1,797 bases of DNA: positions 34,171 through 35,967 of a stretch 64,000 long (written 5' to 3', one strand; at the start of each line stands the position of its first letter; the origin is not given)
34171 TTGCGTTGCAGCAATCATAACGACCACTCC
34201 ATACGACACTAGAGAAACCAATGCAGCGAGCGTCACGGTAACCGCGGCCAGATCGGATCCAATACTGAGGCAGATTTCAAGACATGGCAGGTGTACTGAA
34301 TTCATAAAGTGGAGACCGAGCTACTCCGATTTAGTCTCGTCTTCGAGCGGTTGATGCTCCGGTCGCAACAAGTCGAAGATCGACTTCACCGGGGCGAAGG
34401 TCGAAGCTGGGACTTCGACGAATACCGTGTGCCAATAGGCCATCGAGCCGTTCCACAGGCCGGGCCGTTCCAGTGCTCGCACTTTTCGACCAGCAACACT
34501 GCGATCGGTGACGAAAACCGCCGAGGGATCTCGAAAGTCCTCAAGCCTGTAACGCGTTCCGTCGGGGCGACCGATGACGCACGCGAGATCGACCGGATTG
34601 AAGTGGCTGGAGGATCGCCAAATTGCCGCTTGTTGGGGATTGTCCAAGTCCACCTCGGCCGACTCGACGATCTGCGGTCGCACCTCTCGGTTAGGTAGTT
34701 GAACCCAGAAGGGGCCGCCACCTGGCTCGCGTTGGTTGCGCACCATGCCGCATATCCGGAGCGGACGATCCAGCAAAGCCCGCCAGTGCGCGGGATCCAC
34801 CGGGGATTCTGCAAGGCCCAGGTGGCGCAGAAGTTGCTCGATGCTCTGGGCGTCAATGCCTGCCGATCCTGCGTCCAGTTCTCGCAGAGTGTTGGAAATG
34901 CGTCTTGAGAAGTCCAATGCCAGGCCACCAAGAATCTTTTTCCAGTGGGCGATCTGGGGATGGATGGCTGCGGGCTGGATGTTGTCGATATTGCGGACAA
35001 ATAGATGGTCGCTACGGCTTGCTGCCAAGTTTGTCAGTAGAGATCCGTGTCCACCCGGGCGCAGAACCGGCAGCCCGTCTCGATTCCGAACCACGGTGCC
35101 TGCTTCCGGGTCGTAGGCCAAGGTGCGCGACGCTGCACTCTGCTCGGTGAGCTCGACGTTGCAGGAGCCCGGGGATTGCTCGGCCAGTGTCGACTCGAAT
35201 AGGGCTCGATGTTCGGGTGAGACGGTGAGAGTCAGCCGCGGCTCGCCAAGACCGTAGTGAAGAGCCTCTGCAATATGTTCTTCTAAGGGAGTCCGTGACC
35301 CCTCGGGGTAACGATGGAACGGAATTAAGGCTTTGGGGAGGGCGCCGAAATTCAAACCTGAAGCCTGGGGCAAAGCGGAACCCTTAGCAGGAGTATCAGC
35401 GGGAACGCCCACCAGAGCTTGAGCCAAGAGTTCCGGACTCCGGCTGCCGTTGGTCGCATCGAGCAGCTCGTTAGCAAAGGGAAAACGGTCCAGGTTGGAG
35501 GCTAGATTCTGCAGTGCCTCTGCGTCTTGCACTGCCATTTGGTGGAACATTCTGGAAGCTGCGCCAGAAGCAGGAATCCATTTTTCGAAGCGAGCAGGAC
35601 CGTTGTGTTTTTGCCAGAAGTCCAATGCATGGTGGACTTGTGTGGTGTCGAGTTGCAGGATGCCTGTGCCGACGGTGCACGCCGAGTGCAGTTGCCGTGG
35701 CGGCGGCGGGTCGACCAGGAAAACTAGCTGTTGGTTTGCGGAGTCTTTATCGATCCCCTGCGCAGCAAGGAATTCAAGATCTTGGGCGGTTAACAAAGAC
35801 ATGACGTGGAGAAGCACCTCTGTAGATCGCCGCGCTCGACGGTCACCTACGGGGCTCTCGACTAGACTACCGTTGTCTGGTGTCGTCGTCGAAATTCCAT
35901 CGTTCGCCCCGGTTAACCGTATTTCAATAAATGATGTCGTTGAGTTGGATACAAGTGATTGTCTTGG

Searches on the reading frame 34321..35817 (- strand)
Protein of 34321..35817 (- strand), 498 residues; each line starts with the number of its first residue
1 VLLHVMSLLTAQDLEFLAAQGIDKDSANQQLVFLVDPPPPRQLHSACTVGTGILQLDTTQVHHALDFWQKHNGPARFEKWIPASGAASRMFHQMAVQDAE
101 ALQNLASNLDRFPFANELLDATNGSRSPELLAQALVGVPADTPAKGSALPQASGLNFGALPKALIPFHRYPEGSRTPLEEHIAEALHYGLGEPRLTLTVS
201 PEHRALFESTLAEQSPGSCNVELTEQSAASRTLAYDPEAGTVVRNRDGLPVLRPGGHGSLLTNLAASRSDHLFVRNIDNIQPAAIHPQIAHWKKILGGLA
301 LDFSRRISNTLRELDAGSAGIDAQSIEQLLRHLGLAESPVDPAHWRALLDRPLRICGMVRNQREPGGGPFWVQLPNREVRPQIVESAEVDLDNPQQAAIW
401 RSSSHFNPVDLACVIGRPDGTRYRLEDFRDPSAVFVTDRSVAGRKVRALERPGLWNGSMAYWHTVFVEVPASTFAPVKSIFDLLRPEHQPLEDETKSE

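Call 5: search_protein_families(library=pfam, proteins=[window:34321-35817:-], max_evalue=1)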
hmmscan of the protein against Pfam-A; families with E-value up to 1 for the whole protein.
window:34321-35817:- (498 aa): 3 families
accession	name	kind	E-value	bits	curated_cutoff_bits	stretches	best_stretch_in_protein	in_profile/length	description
PF14134.11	DUF4301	-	3.4e-132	442.3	27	1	11-489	2-507/507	Domain of unknown function (DUF4301)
PF12607.13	DUF3772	-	0.16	12.1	25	0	335-349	33-47/63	Protein of unknown function (DUF3772)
PF01704.24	UDPGP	-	0.41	9.7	22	0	259-289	178-207/413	UTP--glucose-1-phosphate uridylyltransferase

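Call 13: find_encoding_contigs(protein=window:34324-35817:-, flank=10000)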
Protein window:34324-35817:- (498 aa): no gene with exactly this product is on record in the collection.
